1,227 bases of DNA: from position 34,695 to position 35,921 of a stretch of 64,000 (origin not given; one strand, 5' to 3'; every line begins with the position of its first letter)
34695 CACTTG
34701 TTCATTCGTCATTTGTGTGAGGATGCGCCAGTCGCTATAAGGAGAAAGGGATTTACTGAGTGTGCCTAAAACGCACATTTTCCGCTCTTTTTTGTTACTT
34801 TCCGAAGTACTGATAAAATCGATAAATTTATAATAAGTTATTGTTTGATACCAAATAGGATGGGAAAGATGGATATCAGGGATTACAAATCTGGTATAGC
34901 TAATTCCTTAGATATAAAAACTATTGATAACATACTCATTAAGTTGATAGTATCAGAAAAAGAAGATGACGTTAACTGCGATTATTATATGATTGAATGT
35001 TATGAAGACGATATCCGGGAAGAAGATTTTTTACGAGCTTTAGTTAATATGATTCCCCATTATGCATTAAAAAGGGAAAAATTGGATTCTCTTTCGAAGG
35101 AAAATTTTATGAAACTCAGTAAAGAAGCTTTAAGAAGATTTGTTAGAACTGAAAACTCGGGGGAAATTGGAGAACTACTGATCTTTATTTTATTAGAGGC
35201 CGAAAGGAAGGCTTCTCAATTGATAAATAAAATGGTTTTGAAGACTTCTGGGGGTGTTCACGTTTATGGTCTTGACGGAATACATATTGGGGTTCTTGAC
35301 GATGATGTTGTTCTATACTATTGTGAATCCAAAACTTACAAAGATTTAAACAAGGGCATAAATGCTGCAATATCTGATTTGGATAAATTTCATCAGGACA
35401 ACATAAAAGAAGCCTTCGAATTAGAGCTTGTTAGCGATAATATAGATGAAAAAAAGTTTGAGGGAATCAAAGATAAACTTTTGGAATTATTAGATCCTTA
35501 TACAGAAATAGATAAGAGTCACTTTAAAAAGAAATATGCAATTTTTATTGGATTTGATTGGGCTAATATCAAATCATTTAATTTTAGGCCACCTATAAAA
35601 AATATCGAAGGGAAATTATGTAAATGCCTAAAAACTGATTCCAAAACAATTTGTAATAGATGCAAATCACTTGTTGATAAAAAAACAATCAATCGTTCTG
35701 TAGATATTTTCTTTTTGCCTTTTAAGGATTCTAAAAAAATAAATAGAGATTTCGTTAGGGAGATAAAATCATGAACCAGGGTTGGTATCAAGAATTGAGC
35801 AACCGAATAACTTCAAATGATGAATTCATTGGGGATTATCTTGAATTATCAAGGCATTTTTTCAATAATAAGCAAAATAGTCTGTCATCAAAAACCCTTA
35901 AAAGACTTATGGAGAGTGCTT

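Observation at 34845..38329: Hachiman-like two-gene antiviral module: PD-(D/E)xK protein plus Ski2/Hel308-like helicase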

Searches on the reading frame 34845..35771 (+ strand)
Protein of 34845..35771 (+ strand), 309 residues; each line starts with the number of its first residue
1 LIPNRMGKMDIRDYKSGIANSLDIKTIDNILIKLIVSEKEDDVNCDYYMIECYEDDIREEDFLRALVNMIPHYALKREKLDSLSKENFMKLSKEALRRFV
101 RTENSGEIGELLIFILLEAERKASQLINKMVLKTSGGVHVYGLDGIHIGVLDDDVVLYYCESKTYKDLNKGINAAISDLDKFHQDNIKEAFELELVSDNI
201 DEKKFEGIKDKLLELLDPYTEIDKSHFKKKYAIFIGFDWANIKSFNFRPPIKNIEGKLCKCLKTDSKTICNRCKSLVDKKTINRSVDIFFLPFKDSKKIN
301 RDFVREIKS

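Call 7: search_protein_families(library=padloc, proteins=[window:34845-35771:+], max_evalue=0.01)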
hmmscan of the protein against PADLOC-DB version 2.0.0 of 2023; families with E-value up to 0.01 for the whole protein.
window:34845-35771:+ (309 aa): 20 families
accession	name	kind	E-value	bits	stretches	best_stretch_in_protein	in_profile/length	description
PDLC00168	HamA1|HamA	-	7.6e-50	168.1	1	37-306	31-309/312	DUF1837 domain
PDLC00196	HamA2|HamA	-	2.1e-42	143.7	1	42-307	37-311/315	DUF1837 domain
PDLC00163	HamA1|HamA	-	7.2e-40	135.3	1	39-307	34-311/314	DUF1837 domain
PDLC00165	HamA1|HamA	-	1e-39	134.7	1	37-307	31-303/308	DUF1837 domain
PDLC00156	HamA1|HamA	-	1.1e-38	131.5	1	29-308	13-297/298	DUF1837 domain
PDLC00171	HamA1|HamA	-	4.1e-31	106.4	1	25-301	6-276/286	DUF1837 domain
PDLC00166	HamA1|HamA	-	8e-28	95.9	1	53-303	29-272/282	DUF1837 domain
PDLC00152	HamA1|HamA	-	1e-27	95.3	1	37-305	28-293/299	DUF1837 domain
PDLC00172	HamA1|HamA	-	4.6e-27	93.3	1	24-307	16-320/326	DUF1837 domain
PDLC00150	HamA1|HamA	-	7e-24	82.8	1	104-301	107-298/310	DUF1837 domain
PDLC00195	HamA2|HamA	-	2.1e-22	77.9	1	44-305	19-275/283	DUF1837 domain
PDLC00170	HamA1|HamA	-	6.1e-20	69.7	1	55-308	30-275/279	DUF1837 domain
PDLC00154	HamA1|HamA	-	1.7e-18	65.1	1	23-308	16-305/313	DUF1837 domain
PDLC00162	HamA1|HamA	-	6.5e-18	63.3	1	18-298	5-294/310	DUF1837 domain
PDLC00158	HamA1|HamA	-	7e-13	46.8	1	27-308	10-302/307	DUF1837 domain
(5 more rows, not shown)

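Call 8: search_protein_families(library=pfam, proteins=[window:34845-35771:+], max_evalue=0.1)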
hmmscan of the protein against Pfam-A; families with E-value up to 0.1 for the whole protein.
window:34845-35771:+ (309 aa): 1 family
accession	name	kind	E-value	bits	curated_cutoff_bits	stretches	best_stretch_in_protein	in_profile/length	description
PF08878.16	HamA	-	1.4e-47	163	25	1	61-293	2-230/230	HamA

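Call 9: search_solved_structures(query=window:34863-35771:+, max_evalue=1, show_alignments=2)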
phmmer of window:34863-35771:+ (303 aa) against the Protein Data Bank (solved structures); distinct sequences matched with E-value up to 1: 6.
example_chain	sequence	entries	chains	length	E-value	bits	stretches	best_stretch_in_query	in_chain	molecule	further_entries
9wh1_A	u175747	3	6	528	4.5e-07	32.8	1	59-302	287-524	Anti-bacteriophage protein A/HamA C-terminal domain-containing protein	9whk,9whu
6ux9_A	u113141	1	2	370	0.02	17.6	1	32-73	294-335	Phosphatidylinositol 5-phosphate 4-kinase type-2 alpha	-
8c8c_A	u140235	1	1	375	0.027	17.1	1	34-73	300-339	Phosphatidylinositol 5-phosphate 4-kinase type-2 alpha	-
11ad_A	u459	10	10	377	0.027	17.1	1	34-73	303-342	Phosphatidylinositol 5-phosphate 4-kinase type-2 alpha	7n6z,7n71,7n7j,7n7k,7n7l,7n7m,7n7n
2ybx_A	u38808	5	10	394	0.029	17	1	34-73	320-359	PHOSPHATIDYLINOSITOL-5-PHOSPHATE 4-KINASE TYPE-2 ALPHA | Phosphatidylinositol 5-phosphate 4-kinase type-2 alpha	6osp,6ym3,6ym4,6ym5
9l5q_A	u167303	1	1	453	0.036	16.7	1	34-73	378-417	Phosphatidylinositol 5-phosphate 4-kinase type-2 alpha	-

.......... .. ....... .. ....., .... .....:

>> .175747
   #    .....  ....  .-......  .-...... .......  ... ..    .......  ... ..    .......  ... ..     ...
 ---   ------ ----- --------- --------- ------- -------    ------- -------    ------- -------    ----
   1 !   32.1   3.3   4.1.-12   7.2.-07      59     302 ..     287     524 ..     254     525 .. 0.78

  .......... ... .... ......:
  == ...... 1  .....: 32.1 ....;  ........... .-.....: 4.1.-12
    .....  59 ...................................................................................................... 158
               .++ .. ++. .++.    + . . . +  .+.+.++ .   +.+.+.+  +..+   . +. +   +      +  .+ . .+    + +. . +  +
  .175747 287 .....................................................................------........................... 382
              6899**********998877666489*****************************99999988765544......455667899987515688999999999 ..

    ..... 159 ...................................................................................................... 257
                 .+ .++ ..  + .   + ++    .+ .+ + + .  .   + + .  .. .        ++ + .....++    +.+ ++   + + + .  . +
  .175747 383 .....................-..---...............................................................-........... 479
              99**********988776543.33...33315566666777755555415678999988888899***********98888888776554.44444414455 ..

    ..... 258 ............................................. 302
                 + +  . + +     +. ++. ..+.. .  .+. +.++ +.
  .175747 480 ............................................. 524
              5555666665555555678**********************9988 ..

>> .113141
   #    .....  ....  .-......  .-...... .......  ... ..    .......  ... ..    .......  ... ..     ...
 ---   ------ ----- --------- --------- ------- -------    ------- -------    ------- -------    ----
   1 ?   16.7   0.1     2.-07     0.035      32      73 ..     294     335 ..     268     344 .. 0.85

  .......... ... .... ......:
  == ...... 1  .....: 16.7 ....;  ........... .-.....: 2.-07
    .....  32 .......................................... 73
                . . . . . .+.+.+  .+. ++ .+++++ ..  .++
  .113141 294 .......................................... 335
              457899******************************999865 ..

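Call 19: find_homologous_proteins(query=window:34869-35771:+, max_evalue=0.00001)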
Query window:34869-35771:+ (301 aa): 9 proteins with E <= 0.00001 among 1361 candidates.
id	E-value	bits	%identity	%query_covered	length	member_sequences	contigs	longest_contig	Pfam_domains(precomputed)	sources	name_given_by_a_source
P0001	5.4e-193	658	100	100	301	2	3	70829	PF08878.17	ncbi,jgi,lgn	-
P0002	1.9e-70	256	45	91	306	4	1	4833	PF08878.17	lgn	-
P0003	7.8e-63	231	41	91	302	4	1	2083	PF08878.17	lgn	-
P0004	1.8e-59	220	42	96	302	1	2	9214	PF08878.17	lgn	-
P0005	3.3e-55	206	43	78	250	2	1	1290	PF08878.17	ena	-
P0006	4.5e-17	80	29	83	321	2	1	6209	PF08878.17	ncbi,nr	ncbi:MAG: DUF1837 domain-containing protein [Candidatus Babeliaceae bacterium]|nr:DUF1837 domain-con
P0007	6.5e-16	77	28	84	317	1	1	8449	PF08878.17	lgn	-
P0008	5.7e-15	74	33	67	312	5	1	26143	PF08878.17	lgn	-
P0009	1.4e-11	62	26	83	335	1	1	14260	PF08878.17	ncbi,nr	ncbi:MAG: DUF1837 domain-containing protein [Phycisphaerae bacterium]|nr:DUF1837 domain-containing p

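Call 38: search_solved_structures(query=A1, max_evalue=0.01, show_alignments=4)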
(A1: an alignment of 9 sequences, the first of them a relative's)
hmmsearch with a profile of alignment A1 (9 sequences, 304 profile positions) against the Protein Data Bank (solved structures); distinct sequences matched with E-value up to 0.01: 1.
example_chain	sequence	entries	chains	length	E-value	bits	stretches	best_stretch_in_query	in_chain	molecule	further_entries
9wh1_A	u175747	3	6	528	6.6e-18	68.6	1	17-303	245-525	Anti-bacteriophage protein A/HamA C-terminal domain-containing protein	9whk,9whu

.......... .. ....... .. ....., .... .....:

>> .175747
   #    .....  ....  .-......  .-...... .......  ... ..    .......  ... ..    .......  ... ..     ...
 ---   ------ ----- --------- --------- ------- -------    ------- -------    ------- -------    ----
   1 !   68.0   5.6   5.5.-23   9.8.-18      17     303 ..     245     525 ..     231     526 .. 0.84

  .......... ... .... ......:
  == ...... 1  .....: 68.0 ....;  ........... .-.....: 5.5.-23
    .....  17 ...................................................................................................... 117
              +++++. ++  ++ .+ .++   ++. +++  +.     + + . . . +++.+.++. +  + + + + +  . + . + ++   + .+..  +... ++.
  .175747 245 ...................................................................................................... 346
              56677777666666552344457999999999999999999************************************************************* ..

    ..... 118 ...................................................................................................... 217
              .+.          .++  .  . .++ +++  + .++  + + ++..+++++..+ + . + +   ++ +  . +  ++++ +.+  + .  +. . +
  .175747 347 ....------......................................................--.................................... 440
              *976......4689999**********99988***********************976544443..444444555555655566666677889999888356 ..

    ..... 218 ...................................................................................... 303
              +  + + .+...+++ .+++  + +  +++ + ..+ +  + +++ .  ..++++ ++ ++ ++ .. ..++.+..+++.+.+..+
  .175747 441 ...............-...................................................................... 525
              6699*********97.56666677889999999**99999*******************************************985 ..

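Call 40: search_protein_families(library=ncbifam, proteins=[window:34869-35771:+], max_evalue=0.001)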
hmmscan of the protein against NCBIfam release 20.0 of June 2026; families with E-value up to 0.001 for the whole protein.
window:34869-35771:+ (301 aa): 0 families

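Call 46: predict_structure(alignment_id=A1)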
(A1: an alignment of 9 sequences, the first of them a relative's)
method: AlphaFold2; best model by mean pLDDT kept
length: 301 residues; sequences in the alignment: 9
mean_pLDDT: 79.1   pTM: 0.83
mean pLDDT of the five models: 79.1, 77.1, 73.7, 65.9, 62.8
residues with pLDDT >= 90: 83; 70-90: 149; 50-70: 55; < 50: 14
segments of 3 or more residues with pLDDT < 50: 11-17
pLDDT, mean of each block of 10 residues (from residue 1): 54 48 87 96 89 88 75 68 77 61 85 73 59 57 78 89 92 80 76 72 79 81 93 80 82 93 96 90 93 85 69
secondary structure, 60 per line:
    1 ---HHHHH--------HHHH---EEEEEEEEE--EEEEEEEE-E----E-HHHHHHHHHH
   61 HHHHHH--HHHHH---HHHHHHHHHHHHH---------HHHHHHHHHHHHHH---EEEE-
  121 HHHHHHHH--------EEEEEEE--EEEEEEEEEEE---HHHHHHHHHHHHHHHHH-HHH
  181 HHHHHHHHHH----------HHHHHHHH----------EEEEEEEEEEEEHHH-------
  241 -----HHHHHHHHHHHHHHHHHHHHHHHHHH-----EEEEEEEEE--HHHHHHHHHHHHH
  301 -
elements in order: H4-8 H17-20 E24-32 E35-42 H51-66 H69-73 H77-89 H99-112 E116-119 H121-128 E137-143 E146-156 H160-176 H178-190 H201-208 E219-230 H246-271 E277-285 H288-300

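Call 48: fold_search(model_id=the predicted structure, library=pdb)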
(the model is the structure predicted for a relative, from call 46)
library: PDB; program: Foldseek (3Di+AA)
matches with E <= 10: 212; with E <= 0.001: 2
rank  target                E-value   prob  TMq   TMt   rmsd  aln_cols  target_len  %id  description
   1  8zue_A                3.1e-05  1.00  0.55  0.34   7.2       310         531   12  cryo-electron microscopy (cryo-EM) structure of the Hachiman defense system from Escherichia coli (released 2025-03-26)
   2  8vx9_A                1.4e-04  1.00  0.53  0.60   7.5       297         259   11  Structure of HamAB apo complex from the Escherichia coli Hachiman defense system (released 2024-03-13)
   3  8vxy_A                2.0e-03  1.00  0.47  0.56   7.6       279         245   13  Structure of HamA(E138A,K140A)B-plasmid DNA complex from the Escherichia coli Hachiman defense system (released 2024-03-13)
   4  1epu                  4.5e-01  0.04  0.12  0.08  15.2       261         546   13  X-RAY crystal structure of neuronal SEC1 from squid (released 2000-08-09)
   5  6qnz_B                4.7e-01  0.21  0.27  0.16  11.9       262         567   11  Crystal structure of the site-specific DNA nickase N.BspD6I E418A Mutant (released 2020-03-04)
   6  6gun_D                6.6e-01  0.11  0.17  0.17  10.2       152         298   11  Siderophore hydrolase EstB from Aspergillus nidulans (released 2018-08-15)
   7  6gun_A                7.4e-01  0.08  0.13  0.13  12.3       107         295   11  Siderophore hydrolase EstB from Aspergillus nidulans (released 2018-08-15)
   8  6qnz_A                8.3e-01  0.10  0.23  0.14  13.2       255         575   14  Crystal structure of the site-specific DNA nickase N.BspD6I E418A Mutant (released 2020-03-04)
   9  7ojk_L                8.3e-01  0.06  0.18  0.04  15.3       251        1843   11  Lassa virus L protein bound to the distal promoter duplex [DISTAL-PROMOTER] (released 2021-12-01)
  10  3tyd_A                8.8e-01  0.02  0.13  0.14  18.1       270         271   11  Dihydropteroate Synthase in complex with PPi and DHP+ (released 2012-03-14)
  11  1tww_A                9.3e-01  0.02  0.13  0.14  18.2       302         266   12  Dihydropteroate Synthetase, With Bound Substrate Analogue PtPP, From Bacillus anthracis (released 2004-09-14)
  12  6gun_C                1.0e+00  0.12  0.14  0.14   7.5        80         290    6  Siderophore hydrolase EstB from Aspergillus nidulans (released 2018-08-15)
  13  6fy5_A                1.0e+00  0.06  0.20  0.26  14.0       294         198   10  Crystal structure of the macro domain of human macroh2a2 (released 2018-04-04)
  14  1twz_B                1.1e+00  0.02  0.12  0.13  17.6       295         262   12  Dihydropteroate Synthetase, With Bound Substrate Analogue PtP, From Bacillus anthracis (released 2004-09-14)
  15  9pxy_A                1.2e+00  0.03  0.17  0.15  21.9       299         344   12  Primed-state naloxone-mu opioid receptor-Gi GDPbS complex (rebound) (released 2025-11-12)
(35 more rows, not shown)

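Call 63: search_protein_representatives(protein=window:34869-35771:+)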
Query: 301 residues. Proteins with E-value up to 0.001 (for the whole library): 719; up to 1e-10: 353; up to 1e-30: 30. The best 150 are listed.
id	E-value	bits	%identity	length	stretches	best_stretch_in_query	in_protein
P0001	1.7e-193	657.8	100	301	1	1-301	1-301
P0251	2.8e-64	233.7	41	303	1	3-299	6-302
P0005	1.1e-55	205.6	43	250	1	65-299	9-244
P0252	1.7e-54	201.6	39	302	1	32-298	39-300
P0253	1.4e-51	192.0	39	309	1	35-298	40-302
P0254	1.2e-50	189.0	32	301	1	19-295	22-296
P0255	5.1e-49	183.6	36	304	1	22-299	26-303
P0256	1.1e-48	182.5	38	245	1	63-295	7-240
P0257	3.7e-47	177.5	37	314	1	32-290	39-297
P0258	3.5e-45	171.0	37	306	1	4-300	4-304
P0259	6.8e-43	163.5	34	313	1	4-299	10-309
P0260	7.6e-43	163.4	34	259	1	41-295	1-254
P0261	1.1e-42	162.9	34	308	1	10-295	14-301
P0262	2.7e-41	158.3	37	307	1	12-300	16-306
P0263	1.1e-40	156.3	36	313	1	12-300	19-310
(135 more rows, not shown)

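Call 72: predict_structure(alignment_id=A4)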
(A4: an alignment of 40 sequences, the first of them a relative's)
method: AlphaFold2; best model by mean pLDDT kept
length: 852 residues; sequences in the alignment: 40
mean_pLDDT: 90.0   pTM: 0.89
mean pLDDT of the five models: 90.0, 89.9, 88.4, 88.0, 86.3
residues with pLDDT >= 90: 550; 70-90: 265; 50-70: 37; < 50: 0
segments of 3 or more residues with pLDDT < 50: none
pLDDT, mean of each block of 10 residues (from residue 1): 82 96 92 72 95 94 96 84 93 94 89 78 85 93 92 96 93 86 95 94 84 90 89 77 93 89 93 88 92 92 91 90 92 93 91 94 80 90 85 92 94 72 92 95 92 86 89 82 74 89 88 85 93 89 85 92 92 78 94 91 89 91 95 95 95 96 96 97 95 96 97 96 92 95 93 93 96 89 94 93 87 90 89 87 81 68
secondary structure, 60 per line:
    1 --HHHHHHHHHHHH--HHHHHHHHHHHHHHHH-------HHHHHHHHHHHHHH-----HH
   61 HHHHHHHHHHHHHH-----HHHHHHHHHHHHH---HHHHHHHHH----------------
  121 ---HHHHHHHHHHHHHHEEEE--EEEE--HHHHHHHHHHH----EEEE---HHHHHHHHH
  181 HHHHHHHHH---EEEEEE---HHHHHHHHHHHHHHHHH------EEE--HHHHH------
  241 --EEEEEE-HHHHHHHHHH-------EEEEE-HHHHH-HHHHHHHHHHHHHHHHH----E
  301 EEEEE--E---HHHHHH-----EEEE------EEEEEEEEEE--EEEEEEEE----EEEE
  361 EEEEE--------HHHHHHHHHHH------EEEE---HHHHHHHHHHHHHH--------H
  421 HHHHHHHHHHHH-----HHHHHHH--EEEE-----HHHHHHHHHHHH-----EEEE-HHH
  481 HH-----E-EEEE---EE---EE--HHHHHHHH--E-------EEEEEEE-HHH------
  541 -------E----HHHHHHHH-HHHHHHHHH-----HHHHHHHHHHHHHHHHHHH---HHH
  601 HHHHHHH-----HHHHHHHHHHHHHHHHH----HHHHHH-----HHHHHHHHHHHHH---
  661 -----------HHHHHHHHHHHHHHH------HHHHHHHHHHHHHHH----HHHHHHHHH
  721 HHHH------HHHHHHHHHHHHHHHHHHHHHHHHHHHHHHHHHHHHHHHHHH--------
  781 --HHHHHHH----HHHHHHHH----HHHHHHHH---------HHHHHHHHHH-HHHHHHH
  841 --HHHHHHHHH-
elements in order (helices of 4 or more, strands of 3 or more residues): H3-14 H17-32 H40-53 H59-74 H80-92 H96-104 H124-137 E138-141 E144-147 H150-160 E165-168 H172-189 E193-198 H202-218 E225-227 H230-234 E243-248 H250-259 E267-271 H273-277 H279-295 E300-305 H312-317 E323-326 E333-342 E345-352 E357-365 H374-384 E391-394 H398-411 H420-432 H438-444 E447-450 H456-467 E473-476 H478-482 E490-493 H506-513 E524-530 H553-560 H562-570 H576-594 H598-607 H613-629 H634-639 H645-657 H672-686 H693-707 H712-724 H731-772 H783-789 H794-801 H806-813 H823-832 H834-840 H843-851
